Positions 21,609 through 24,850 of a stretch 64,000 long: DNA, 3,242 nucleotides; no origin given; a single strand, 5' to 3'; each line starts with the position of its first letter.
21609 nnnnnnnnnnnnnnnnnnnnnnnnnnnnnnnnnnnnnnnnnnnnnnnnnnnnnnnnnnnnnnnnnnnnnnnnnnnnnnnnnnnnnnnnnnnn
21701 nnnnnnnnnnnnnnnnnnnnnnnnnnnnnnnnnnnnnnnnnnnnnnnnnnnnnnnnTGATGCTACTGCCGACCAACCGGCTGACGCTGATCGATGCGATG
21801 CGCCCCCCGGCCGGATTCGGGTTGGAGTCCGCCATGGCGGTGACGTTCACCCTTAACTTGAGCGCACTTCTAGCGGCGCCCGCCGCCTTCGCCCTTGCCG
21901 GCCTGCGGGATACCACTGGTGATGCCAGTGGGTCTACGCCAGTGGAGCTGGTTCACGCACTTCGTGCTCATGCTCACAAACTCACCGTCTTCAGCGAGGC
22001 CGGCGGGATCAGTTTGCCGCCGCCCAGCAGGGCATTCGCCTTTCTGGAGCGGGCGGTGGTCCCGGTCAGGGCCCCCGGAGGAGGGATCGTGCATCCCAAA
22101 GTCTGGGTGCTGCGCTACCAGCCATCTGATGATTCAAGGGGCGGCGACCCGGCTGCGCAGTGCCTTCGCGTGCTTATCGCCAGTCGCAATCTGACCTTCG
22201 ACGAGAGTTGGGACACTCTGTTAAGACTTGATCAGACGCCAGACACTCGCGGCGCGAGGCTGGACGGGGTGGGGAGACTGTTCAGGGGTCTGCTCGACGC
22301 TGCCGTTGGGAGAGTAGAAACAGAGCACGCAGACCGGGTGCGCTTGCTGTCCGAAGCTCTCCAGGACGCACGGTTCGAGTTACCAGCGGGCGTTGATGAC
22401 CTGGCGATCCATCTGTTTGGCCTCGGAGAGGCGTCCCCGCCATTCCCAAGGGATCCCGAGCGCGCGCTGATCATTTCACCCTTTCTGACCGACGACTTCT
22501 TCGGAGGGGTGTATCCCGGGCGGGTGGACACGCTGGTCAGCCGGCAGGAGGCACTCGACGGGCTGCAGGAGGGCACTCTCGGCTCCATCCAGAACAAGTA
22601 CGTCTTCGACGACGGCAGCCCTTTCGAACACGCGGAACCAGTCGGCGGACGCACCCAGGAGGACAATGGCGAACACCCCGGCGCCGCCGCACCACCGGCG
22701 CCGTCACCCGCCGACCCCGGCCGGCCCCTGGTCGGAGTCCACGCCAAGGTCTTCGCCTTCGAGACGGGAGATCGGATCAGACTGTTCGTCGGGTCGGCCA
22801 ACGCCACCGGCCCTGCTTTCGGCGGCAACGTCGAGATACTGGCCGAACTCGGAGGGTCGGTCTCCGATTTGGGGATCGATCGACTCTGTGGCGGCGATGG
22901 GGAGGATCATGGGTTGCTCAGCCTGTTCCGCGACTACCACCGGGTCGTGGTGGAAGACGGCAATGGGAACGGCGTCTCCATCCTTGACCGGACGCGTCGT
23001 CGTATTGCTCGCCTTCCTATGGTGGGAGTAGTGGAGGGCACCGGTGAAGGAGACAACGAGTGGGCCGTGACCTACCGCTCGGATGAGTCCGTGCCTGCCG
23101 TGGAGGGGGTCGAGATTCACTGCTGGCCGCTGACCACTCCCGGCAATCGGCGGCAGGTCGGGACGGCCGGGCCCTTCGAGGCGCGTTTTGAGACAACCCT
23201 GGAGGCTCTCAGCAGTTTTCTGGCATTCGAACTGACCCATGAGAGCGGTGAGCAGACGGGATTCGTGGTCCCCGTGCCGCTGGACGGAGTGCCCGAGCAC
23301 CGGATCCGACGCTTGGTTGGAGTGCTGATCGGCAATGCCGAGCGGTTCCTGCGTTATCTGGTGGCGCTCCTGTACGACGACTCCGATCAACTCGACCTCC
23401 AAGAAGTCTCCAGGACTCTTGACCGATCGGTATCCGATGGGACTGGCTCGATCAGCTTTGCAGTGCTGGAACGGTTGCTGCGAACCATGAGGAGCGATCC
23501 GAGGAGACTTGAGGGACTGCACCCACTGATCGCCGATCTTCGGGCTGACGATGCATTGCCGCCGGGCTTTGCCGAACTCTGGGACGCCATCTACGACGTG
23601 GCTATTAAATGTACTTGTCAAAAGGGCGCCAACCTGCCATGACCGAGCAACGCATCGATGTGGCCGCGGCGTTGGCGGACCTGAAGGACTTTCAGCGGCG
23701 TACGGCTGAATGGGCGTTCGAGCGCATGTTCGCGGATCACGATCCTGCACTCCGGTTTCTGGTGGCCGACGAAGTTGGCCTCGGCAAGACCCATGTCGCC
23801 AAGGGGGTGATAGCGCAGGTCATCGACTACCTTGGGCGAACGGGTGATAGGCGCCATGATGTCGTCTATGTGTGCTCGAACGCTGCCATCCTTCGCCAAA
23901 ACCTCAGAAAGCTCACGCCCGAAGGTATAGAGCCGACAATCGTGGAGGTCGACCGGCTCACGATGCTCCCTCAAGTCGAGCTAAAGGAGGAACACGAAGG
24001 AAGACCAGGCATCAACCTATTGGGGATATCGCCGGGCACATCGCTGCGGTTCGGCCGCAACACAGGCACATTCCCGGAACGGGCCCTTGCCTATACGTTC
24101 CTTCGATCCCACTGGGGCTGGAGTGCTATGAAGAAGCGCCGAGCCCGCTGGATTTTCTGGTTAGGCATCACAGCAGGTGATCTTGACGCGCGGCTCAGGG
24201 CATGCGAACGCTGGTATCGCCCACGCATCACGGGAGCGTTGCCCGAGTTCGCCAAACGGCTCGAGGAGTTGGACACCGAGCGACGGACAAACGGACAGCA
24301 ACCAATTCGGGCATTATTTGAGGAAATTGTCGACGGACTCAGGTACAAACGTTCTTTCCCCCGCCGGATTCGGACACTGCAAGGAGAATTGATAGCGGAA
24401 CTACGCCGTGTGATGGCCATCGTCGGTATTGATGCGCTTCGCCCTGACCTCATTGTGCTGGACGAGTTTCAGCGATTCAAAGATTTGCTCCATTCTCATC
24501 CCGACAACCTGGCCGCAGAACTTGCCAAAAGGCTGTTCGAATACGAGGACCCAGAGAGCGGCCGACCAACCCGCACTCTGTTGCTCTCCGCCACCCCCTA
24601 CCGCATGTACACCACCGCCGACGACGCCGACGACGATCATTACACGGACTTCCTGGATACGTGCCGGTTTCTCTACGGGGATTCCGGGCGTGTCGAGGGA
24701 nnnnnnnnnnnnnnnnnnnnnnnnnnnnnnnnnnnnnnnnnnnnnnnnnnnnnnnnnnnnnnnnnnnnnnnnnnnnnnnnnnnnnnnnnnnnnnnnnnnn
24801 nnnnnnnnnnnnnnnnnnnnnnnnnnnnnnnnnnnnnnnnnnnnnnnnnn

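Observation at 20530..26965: Translationally coupled three-gene operon (unknown 409-aa protein + two-HKD PLD nuclease + SNF2-like helicase): candidate uncharacterised anti-phage/anti-plasmid defence system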

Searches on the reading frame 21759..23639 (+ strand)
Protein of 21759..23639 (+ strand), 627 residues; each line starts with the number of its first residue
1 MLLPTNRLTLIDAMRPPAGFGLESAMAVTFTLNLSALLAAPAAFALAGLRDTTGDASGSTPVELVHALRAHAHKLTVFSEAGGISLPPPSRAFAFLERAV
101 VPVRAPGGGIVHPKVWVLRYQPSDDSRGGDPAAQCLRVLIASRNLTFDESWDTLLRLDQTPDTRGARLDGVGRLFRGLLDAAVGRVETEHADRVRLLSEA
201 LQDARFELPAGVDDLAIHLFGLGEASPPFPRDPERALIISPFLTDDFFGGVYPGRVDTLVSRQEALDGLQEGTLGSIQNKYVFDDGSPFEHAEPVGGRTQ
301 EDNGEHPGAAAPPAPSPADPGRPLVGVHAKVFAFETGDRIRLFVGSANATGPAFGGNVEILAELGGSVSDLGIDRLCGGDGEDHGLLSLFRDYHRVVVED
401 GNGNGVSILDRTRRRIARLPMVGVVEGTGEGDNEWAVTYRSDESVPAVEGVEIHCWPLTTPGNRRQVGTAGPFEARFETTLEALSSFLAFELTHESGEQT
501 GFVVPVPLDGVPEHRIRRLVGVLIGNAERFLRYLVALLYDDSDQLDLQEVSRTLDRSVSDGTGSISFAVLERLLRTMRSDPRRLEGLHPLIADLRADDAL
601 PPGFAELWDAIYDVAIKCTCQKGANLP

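Call 7: search_protein_families(library=pfam, proteins=[window:21759-23639:+], max_evalue=0.1)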
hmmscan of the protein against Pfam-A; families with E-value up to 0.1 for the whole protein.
window:21759-23639:+ (627 aa): 1 family
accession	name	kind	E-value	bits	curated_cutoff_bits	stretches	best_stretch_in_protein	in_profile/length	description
PF13091.12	PLDc_2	-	0.054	13.8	27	0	327-363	81-114/132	PLD-like domain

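Call 8: search_protein_families(library=padloc, proteins=[window:21759-23639:+], max_evalue=0.1)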
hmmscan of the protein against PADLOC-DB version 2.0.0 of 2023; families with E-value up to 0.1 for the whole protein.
window:21759-23639:+ (627 aa): 4 families
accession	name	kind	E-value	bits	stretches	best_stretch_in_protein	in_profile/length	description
PDLC03829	ZacB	-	7.1e-133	442.5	1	1-614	1-580/586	-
PDLC02607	DrmC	-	0.016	12.5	1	326-360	202-233/265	DrmC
PDLC02585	DrmC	-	0.046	11.3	1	327-360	194-224/253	DrmC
PDLC02606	DrmC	-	0.05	11.4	1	327-360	123-153/182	DrmC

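Call 9: search_protein_families(library=ncbifam, proteins=[window:21759-23639:+], max_evalue=0.1)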
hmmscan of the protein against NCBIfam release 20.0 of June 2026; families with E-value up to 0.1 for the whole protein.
window:21759-23639:+ (627 aa): 1 family
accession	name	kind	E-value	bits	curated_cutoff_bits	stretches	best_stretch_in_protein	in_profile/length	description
NF038319.1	DISARM_DrmC_I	equivalog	0.0003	20.4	133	1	325-360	182-214/236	DISARM system phospholipase D-like protein DrmC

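Call 21: search_solved_structures(query=window:21759-23639:+, max_evalue=1)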
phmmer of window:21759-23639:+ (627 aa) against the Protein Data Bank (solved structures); distinct sequences matched with E-value up to 1: 0.

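Call 64: search_solved_structures(query=A5, max_evalue=1)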
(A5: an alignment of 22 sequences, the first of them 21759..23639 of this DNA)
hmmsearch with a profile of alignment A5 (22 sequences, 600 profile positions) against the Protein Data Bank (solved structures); distinct sequences matched with E-value up to 1: 5.
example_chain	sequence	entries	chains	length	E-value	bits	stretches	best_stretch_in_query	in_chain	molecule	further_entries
7clg_A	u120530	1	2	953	4.9e-05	25.3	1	301-347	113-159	Putative helicase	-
4rct_A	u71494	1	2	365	0.079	14.7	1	225-349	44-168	Restriction endonuclease R.NgoVII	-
2c1l_A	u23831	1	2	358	0.21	13.3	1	306-347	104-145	RESTRICTION ENDONUCLEASE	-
6ehi_A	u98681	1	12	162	0.24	13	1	318-342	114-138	Nuclease NucT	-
3a6p_A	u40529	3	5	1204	0.26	12.9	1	483-537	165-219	Exportin-5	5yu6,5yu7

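Call 67: find_homologous_proteins(query=window:21759-23639:+)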
Query window:21759-23639:+ (627 aa): 621 proteins with E <= 0.001 among 8000 candidates; the best 120 are listed.
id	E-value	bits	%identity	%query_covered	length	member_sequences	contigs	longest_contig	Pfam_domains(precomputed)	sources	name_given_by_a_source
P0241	0.0e+0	1412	100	100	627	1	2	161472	-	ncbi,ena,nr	ncbi:MAG: phospholipase D family protein [bacterium]|nr:phospholipase D family protein [bacterium] M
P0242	0.0e+0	1133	83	100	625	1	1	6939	-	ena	-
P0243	0.0e+0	1057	79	100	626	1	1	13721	-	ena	-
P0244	0.0e+0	1056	77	100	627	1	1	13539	-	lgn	-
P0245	7.3e-294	994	73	100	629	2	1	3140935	-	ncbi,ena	-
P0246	1.1e-293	994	74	100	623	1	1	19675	-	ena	-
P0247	1.2e-290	984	72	100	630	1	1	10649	-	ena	-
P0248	3.2e-287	972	73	98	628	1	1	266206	-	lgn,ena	-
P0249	1.3e-285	967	72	100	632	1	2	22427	-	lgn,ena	-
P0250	4.4e-285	965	74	98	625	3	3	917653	-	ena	-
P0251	5.2e-283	959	72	98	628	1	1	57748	-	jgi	jgi:hypothetical protein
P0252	8.1e-281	951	72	98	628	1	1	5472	-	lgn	-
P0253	6.3e-280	948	72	100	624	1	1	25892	-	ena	-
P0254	7.7e-277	938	70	100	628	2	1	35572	-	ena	-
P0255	6.1e-276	935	70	100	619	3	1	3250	-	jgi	-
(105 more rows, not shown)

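Call 70: find_encoding_contigs(protein=P0241, flank=10000, max_places=3)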
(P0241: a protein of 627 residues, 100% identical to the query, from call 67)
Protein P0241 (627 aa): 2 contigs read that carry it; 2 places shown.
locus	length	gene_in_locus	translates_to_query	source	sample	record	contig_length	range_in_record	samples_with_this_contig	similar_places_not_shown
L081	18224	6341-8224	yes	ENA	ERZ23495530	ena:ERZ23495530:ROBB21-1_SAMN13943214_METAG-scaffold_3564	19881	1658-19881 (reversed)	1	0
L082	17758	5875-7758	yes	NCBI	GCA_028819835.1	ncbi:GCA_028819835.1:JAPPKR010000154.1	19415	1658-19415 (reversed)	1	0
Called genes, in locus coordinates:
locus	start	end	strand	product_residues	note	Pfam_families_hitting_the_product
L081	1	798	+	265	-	?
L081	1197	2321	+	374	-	PF13173:AAA_14, PF13635:DUF4143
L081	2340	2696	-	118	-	PF01451:LMWPc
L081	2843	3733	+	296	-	PF00005:ABC_tran, PF13304:AAA_21, PF13732:DrrA1-3_C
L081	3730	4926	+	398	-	PF12679:ABC2_membrane_2, PF12698:ABC2_membrane_3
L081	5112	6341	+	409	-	PF19888:DUF6361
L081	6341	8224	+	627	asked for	-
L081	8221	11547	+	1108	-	PF00271:Helicase_C (weak)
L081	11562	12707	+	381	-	PF02771:Acyl-CoA_dh_N, PF02770:Acyl-CoA_dh_M, PF00441:Acyl-CoA_dh_1, PF08028:Acyl-CoA_dh_2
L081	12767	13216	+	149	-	PF00903:Glyoxalase, PF13468:Glyoxalase_3 (faint), PF13669:Glyoxalase_4, PF18029:Glyoxalase_6 (weak)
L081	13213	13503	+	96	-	PF01329:Pterin_4a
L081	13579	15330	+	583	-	PF00916:Sulfate_transp, PF16983:MFS_MOT1 (weak), PF01740:STAS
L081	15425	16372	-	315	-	PF00106:adh_short, PF01370:Epimerase (weak), PF08659:KR (weak), PF13561:adh_short_C2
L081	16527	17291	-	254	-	PF01182:Glucosamine_iso (weak)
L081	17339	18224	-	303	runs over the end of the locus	PF01261:AP_endonuc_2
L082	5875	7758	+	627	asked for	-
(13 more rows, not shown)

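Call 74: predict_structure(alignment_id=A7)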
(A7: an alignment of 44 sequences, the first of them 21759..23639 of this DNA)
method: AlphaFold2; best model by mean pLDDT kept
length: 627 residues; sequences in the alignment: 44
mean_pLDDT: 70.2   pTM: 0.58
mean pLDDT of the five models: 70.2, 69.0, 68.1, 67.7, 63.8
residues with pLDDT >= 90: 139; 70-90: 211; 50-70: 133; < 50: 144
segments of 3 or more residues with pLDDT < 50: 50-60, 83-91, 126-131, 287-325, 398-403, 515-534, 536-538, 540-571, 573-579, 618-627
pLDDT, mean of each block of 10 residues (from residue 1): 69 79 85 56 57 38 64 84 46 65 83 89 59 82 68 89 91 94 89 94 93 93 80 93 90 93 86 91 60 32 34 34 57 96 91 87 95 88 78 67 60 75 80 79 84 80 77 86 69 80 67 48 38 47 38 39 39 48 57 56 58 53 32
secondary structure, 60 per line:
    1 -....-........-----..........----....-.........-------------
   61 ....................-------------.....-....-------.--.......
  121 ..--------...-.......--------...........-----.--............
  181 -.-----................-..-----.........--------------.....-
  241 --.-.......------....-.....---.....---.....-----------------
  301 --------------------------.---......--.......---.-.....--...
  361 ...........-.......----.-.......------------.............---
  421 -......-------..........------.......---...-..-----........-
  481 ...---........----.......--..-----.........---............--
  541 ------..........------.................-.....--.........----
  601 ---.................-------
elements in order: E2-5 H7-14 E20-29 H34-37 H39-47 H61-74 E75-80 H94-98 E100-103 E114-122 E135-141 E150-160 H169-180 H188-203 E212-220 E235-239 H245-251 E258-261 H263-267 H271-275 E279-283 E331-336 E339-345 H351-355 E358-367 H368-371 H373-378 H386-389 E390-392 H405-417 E422-427 E435-444 E451-457 E472-479 E487-494 E499-505 H515-523 H527-538 H547-556 H563-579 H581-585 H588-596 H604-620

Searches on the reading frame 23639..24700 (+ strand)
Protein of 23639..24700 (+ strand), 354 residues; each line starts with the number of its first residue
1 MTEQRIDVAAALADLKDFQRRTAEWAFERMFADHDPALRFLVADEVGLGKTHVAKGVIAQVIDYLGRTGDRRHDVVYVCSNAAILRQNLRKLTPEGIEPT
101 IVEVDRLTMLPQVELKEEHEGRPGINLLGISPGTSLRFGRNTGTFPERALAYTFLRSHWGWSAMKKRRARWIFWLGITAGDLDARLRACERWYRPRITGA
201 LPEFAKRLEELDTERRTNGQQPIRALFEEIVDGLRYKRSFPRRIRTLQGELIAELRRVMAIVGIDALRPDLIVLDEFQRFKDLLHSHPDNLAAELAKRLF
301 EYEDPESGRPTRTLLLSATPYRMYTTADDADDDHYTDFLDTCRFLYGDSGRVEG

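Call 66: search_protein_families(library=pfam, proteins=[window:23639-24700:+], max_evalue=10)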
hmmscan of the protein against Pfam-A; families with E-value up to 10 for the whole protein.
window:23639-24700:+ (354 aa): 4 families
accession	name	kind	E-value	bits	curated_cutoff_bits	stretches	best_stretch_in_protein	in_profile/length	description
PF00270.35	DEAD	-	0.00027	21.2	26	2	269-321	118-161/167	DEAD/DEAH box helicase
PF13401.12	AAA_22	-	0.0073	17.1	27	1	223-302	47-110/130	AAA domain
PF04851.21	ResIII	-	0.05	14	22.5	1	36-95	22-76/164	Type III restriction enzyme, res subunit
PF13872.12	AAA_34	-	0.23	10.8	27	1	39-113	62-131/306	P-loop containing NTP hydrolase pore-1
